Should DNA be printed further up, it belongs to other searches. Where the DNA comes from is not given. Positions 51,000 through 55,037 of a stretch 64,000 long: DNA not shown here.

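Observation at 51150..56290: Cytochrome-c-linked beta-propeller dehydrogenase with fused DUF1080 domain, next to a double-DUF1080 secreted protein: possible periplasmic 3-keto-glycoside pathway module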

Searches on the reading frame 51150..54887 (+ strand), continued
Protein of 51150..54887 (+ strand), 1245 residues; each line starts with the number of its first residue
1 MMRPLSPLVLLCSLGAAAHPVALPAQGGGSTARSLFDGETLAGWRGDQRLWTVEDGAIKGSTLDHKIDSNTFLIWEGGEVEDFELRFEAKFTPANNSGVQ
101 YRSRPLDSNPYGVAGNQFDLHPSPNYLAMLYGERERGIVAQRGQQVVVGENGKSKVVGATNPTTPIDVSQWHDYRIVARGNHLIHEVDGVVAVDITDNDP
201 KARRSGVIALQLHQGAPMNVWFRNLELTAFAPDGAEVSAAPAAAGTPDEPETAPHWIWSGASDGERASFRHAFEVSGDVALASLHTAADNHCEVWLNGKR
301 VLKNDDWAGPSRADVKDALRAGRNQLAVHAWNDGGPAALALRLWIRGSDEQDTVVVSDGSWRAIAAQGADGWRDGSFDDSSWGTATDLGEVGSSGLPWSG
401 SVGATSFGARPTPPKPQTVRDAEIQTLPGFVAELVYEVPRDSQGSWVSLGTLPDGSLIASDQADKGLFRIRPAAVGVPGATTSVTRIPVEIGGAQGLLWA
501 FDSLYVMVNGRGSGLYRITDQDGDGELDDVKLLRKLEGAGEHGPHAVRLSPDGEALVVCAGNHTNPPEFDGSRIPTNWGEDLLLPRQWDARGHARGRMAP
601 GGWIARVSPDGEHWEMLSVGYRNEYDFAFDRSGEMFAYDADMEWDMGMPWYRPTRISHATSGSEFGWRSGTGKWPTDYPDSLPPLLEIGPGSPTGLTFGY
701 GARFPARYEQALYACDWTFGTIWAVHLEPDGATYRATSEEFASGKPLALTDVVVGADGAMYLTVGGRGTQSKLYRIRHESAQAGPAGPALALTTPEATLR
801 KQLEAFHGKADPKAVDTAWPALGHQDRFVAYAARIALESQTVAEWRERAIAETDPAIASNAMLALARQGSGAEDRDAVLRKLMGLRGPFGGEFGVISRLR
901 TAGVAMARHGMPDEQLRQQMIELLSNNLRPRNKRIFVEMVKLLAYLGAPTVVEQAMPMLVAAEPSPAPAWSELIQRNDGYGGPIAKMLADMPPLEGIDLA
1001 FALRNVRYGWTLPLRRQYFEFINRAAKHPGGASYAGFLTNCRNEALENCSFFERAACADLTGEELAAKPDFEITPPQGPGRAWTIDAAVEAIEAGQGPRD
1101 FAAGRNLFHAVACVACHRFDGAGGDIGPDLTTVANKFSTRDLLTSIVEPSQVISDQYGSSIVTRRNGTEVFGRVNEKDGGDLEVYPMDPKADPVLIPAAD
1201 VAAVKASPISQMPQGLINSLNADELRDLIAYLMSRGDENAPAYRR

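Call 29: find_related_loci(query=A1, collection=genome_contigs, flank=10000)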
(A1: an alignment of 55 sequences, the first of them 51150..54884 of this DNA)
Query A1 (1245 aa) in genome_contigs; peptide patterns used: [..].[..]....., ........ (x = any residue, [..] = any of these).
600 stretches matched a pattern (row limit reached: there are more); 599 encode a relative of the query (tblastn E <= 1e-3); the best 80 are kept; 80 distinct loci.
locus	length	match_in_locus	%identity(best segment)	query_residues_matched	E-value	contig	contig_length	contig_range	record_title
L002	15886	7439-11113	50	1-1245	0e+0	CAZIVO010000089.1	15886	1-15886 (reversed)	MAG TPA_asm: uncultured candidatus Brocadiaceae bacterium isolate SRP260945_co1_499 genome assembly, contig: NODE_5980_l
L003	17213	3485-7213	45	34-1243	0e+0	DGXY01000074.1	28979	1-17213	MAG TPA_asm: Akkermansiaceae bacterium UBA5020 UBA5020_contig_325, whole genome shotgun sequence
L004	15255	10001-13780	45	1-1245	0e+0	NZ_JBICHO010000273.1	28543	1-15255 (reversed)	MAG: Rhodopirellula sp. JB055 k141_185729, whole genome shotgun sequence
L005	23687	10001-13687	45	33-1245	0e+0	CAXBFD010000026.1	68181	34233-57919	MAG TPA_asm: uncultured bacterium isolate ERR2762125_concoct_30 genome assembly, contig: ERZ3421902.225, whole genome sh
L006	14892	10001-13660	46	29-1239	0e+0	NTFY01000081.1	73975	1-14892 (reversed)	Rhodopirellula sp. SM50 Rhodopilula_apulia_SM50_contig_81, whole genome shotgun sequence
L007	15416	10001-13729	45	4-1243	0e+0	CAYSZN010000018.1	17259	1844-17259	MAG TPA_asm: uncultured Akkermansia sp. isolate SRP344714_co1_298 genome assembly, contig: NODE_6132_length_17259_cov_5.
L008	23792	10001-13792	44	8-1245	0e+0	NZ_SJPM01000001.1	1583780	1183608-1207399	Neorhodopirellula pilleata strain Pla100 Pla100_contig00001, whole genome shotgun sequence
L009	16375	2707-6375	45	35-1245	0e+0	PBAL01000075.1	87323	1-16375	MAG: Verrucomicrobiales bacterium isolate SP5 MHASMcontig_2529830, whole genome shotgun sequence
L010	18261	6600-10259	44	35-1245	0e+0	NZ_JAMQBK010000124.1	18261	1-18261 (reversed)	Aporhodopirellula aestuarii strain ICT_H3.1 contig_124, whole genome shotgun sequence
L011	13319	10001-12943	53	254-1245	0e+0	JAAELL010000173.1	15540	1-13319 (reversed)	MAG: bacterium isolate Bpl_4 BplG_CONTIG1614779, whole genome shotgun sequence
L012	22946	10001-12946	52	249-1244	0e+0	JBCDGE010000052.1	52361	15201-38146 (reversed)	MAG: Planctomycetota bacterium isolate P01_H01_bin.125 k141_577525_length_52361_cov_22.6648, whole genome shotgun sequen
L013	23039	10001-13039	50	242-1244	0e+0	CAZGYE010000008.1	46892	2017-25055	MAG TPA_asm: uncultured Planctomycetaceae bacterium isolate binchicken_co253_186 genome assembly, contig: NODE_268_lengt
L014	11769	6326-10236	46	2-1243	0e+0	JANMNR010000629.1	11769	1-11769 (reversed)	MAG: Pirellula sp. isolate OTE_58_metabat_31_sub OTE_58_k141_922344, whole genome shotgun sequence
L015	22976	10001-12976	47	254-1245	0e+0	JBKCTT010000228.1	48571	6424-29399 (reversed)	MAG: Pirellula sp. isolate samp_2047_concoct_2026 samp_2047_3663638, whole genome shotgun sequence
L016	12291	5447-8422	47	250-1244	0e+0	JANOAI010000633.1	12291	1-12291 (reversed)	MAG: Pirellulaceae bacterium isolate VAR_18_metabat_324 VAR_18_k141_3826291, whole genome shotgun sequence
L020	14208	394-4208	47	1-1245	0e+0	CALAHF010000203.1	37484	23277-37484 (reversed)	MAG TPA_asm: uncultured Verrucomicrobiales bacterium isolate ERR2206768_bin.6_CONCOCT_v1.1_MAG genome assembly, contig:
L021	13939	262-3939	45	35-1245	0e+0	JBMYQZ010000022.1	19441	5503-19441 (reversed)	MAG: Limisphaerales bacterium isolate ME_XS_2303_bin_8 ME_XS_2303_bin_8_26, whole genome shotgun sequence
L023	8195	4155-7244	45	207-1245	0e+0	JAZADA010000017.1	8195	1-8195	MAG: Planctomycetota bacterium isolate XB_MAG717 DB_MAG717_0017, whole genome shotgun sequence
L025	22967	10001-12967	47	254-1245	0e+0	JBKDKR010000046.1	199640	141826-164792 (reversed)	MAG: Pirellula sp. isolate samp_2119_metabat2_262 samp_2119_468793, whole genome shotgun sequence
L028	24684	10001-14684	39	33-1245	0e+0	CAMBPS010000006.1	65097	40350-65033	MAG: Prosthecobacter debontii isolate AE-24oct19-127 genome assembly, contig: AE-24oct19-C331, whole genome shotgun sequ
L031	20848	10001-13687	43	35-1245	0e+0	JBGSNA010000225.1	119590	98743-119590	MAG: Pirellulaceae bacterium isolate JTS-AC244 k141_3003881, whole genome shotgun sequence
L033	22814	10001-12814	47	287-1245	0e+0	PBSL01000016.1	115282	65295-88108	MAG: Planctomycetaceae bacterium isolate NP87 77848, whole genome shotgun sequence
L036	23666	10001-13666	38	33-1245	0e+0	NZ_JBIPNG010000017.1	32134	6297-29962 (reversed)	MAG: Prosthecobacter sp. isolate ME2018-04-20_3300034022_group8_bin2 Rohwer_bin2786_scaffold_451_c1, whole genome shotgu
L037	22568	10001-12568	52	386-1245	0e+0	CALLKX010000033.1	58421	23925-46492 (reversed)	MAG: uncultured bacterium isolate S3_Bin_Bin_119_1 genome assembly, contig: c_000002220900, whole genome shotgun sequenc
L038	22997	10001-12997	45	235-1245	0e+0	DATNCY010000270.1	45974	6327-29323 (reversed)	MAG TPA_asm: Gemmataceae bacterium isolate SMAG_U11228 k141_2227405, whole genome shotgun sequence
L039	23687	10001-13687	41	34-1245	0e+0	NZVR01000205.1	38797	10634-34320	MAG: Blastopirellula sp. isolate NAT61 50370, whole genome shotgun sequence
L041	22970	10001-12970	44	251-1245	0e+0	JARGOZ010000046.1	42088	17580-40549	MAG: Verrucomicrobiales bacterium isolate bin_ji_oxhcr1.018 NODE_564_length_42088_cov_5.075679, whole genome shotgun seq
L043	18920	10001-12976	43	235-1245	0e+0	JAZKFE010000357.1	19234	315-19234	MAG: Planctomycetota bacterium isolate DC_HB_02_SPN181219-bin062_1 DCHB02SPN_B062_1_000000000357, whole genome shotgun s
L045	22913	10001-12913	42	254-1245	0e+0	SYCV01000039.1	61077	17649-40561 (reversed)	MAG: Planctomycetia bacterium isolate F1-20-MAGs202 F1-20__c82787, whole genome shotgun sequence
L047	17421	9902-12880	44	254-1245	0e+0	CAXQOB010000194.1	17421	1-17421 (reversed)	MAG: Nitrosopumilus sp. isolate 3um_A1Z0725_4.17 genome assembly, contig: k127_602167, whole genome shotgun sequence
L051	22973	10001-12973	45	236-1245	0e+0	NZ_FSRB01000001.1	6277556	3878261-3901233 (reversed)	Singulisphaera sp. GP187, whole genome shotgun sequence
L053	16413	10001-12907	44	256-1245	0e+0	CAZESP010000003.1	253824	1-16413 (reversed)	MAG TPA_asm: uncultured Alcaligenaceae bacterium isolate binchicken_co107_135 genome assembly, contig: NODE_64_length_25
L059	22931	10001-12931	43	253-1245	0e+0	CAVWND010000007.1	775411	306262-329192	MAG: uncultured Planctomycetota bacterium isolate MFD09495.bin.2.75 genome assembly, contig: contig_3820, whole genome s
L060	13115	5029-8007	43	239-1245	0e+0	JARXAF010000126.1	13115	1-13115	MAG: Verrucomicrobiota bacterium isolate B02.bin.58 k141_105942, whole genome shotgun sequence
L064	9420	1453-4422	41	251-1245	0e+0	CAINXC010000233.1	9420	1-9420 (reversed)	MAG: uncultured Verrucomicrobia bacterium isolate Umea_bin-08071 genome assembly, contig: bin-08071:233/840, whole genom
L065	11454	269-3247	41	234-1245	0e+0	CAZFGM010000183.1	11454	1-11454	MAG TPA_asm: uncultured Alcaligenaceae bacterium isolate binchicken_co95_61 genome assembly, contig: NODE_2813_length_11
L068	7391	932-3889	41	254-1245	0e+0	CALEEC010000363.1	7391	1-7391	MAG: uncultured Gemmataceae bacterium isolate R1_Bin_Bin_101_sub_1 genome assembly, contig: c_000002554973, whole genome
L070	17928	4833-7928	41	226-1245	0e+0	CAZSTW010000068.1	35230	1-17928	MAG TPA_asm: uncultured Planctomycetaceae bacterium isolate binchicken_co298_65 genome assembly, contig: NODE_2008_lengt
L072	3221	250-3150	43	237-1245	0e+0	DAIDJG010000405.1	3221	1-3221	MAG TPA_asm: Singulisphaera sp. isolate clean19 k141_49060, whole genome shotgun sequence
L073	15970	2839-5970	40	191-1245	0e+0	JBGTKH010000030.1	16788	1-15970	MAG: Pirellulaceae bacterium isolate JTS-RE308 k141_538335, whole genome shotgun sequence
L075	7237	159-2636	48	429-1245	0e+0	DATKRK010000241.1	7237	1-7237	MAG TPA_asm: Pirellulales bacterium isolate SMAG_U14026 k141_989293, whole genome shotgun sequence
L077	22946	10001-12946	42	253-1245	0e+0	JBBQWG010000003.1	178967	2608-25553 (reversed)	MAG: Verrucomicrobiales bacterium isolate Co_metawrap_2047 Cmw_2047_k141_14085029_length_178967_cov_11.9998, whole genom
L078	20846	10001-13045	42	234-1245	0e+0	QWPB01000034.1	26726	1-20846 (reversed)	MAG: Planctomycetota bacterium isolate TH-plancto1 TOUS-25M-MEGAHIT-C1748, whole genome shotgun sequence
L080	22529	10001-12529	45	422-1245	0e+0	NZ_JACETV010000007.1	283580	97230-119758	Emticicia sp. BO119 contig7, whole genome shotgun sequence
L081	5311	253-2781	44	422-1245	0e+0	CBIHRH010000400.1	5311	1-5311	MAG TPA_asm: uncultured Emticicia sp. isolate SRR18156189_concoct_30 genome assembly, contig: ERZ27336846.3871, whole ge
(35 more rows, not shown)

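Call 59: search_protein_families(library=pfam, proteins=[P0101, P0033, P0068, P0009], max_evalue=0.001)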
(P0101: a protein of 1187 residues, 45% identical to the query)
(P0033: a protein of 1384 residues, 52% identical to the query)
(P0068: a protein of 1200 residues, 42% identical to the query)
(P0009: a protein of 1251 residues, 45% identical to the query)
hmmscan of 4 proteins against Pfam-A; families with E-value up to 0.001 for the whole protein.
P0101 (1187 aa): 2 families
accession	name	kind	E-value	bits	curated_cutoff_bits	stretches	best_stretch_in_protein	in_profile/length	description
PF06439.18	3keto-disac_hyd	-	2.7e-36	125.8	26.8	1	20-218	2-187/187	3-keto-disaccharide hydrolase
PF00127.26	Copper-bind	-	4.9e-07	30.5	21.2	1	1072-1185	10-98/99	Copper binding proteins, plastocyanin/azurin family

P0033 (1384 aa): 2 families
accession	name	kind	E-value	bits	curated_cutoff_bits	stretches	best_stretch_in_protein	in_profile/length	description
PF00034.26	Cytochrom_C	-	1.5e-09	39.5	21.3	1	1242-1284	2-44/90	Cytochrome c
PF06283.17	ThuA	-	3.6e-05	24.6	33.4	1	258-392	101-208/209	Trehalose utilisation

P0068 (1200 aa): 4 families
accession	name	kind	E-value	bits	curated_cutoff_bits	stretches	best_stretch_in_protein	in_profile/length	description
PF06439.18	3keto-disac_hyd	-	1.2e-35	123.6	26.8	1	27-224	1-187/187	3-keto-disaccharide hydrolase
PF00034.26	Cytochrom_C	-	9.4e-08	33.7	21.3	1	1066-1113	2-49/90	Cytochrome c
PF23500.1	DUF7133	-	1.1e-05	25.4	27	0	406-743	7-343/385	Domain of unknown function (DUF7133)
PF13442.11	Cytochrome_CBB3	-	0.00015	22.4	27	0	1064-1097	2-30/68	Cytochrome C oxidase, cbb3-type, subunit III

P0009 (1251 aa): 5 families
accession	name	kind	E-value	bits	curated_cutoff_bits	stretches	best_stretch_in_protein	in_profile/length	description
PF06439.18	3keto-disac_hyd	-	1.5e-34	120.1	26.8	1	24-220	3-187/187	3-keto-disaccharide hydrolase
PF00034.26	Cytochrom_C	-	6.9e-08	34.2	21.3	1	1109-1156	2-49/90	Cytochrome c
PF08531.16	Bac_rhamnosid_N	-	1e-05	25.9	25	0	290-377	2-114/172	Alpha-L-rhamnosidase N-terminal domain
PF13442.11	Cytochrome_CBB3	-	1.5e-05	25.6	27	0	1107-1155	2-43/68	Cytochrome C oxidase, cbb3-type, subunit III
PF02837.24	Glyco_hydro_2_N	-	0.00011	22.7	28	1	279-340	67-131/169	Glycosyl hydrolases family 2, sugar binding domain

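Call 80: find_encoding_contigs(protein=P0002, flank=10000, max_places=2)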
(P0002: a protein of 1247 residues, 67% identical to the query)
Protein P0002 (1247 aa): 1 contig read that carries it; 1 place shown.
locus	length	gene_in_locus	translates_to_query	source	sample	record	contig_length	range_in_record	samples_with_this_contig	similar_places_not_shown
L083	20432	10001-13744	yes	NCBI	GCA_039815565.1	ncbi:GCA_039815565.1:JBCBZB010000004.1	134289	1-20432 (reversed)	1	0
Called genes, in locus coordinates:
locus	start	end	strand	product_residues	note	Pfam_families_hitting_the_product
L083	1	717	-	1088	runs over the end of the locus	PF00133:tRNA-synt_1, PF09334:tRNA-synt_1g (weak), PF13603:tRNA-synt_1_2 (weak), PF09334:tRNA-synt_1g (weak), PF08264:Anticodon_1, PF10458:Val_tRNA-synt_C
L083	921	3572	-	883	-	PF01839:FG-GAP (faint), PF13517:FG-GAP_3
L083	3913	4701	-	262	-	-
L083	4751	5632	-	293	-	PF03881:Fructosamin_kin, PF01636:APH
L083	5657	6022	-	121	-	PF06108:DUF952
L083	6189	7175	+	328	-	PF00108:Thiolase_N, PF08545:ACP_syn_III, PF08541:ACP_syn_III_C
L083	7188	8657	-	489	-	PF00144:Beta-lactamase, PF13428:TPR_14 (faint), PF00515:TPR_1 (faint), PF13424:TPR_12 (weak), PF13432:TPR_16 (weak), PF13371:TPR_9 (weak), PF07719:TPR_2 (weak), PF13414:TPR_11 (weak), +1 more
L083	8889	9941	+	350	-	-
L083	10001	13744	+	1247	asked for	PF06439:3keto-disac_hyd, PF00034:Cytochrom_C (faint)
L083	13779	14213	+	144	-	-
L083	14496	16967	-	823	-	PF00069:Pkinase, PF06293:Kdo (weak), PF07714:PK_Tyr_Ser-Thr, PF03109:ABC1, PF00515:TPR_1 (faint), PF07719:TPR_2 (faint), PF13176:TPR_7 (faint), PF13424:TPR_12, +3 more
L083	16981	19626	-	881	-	PF13517:FG-GAP_3, PF01839:FG-GAP (weak), PF13517:FG-GAP_3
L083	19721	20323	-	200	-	PF04542:Sigma70_r2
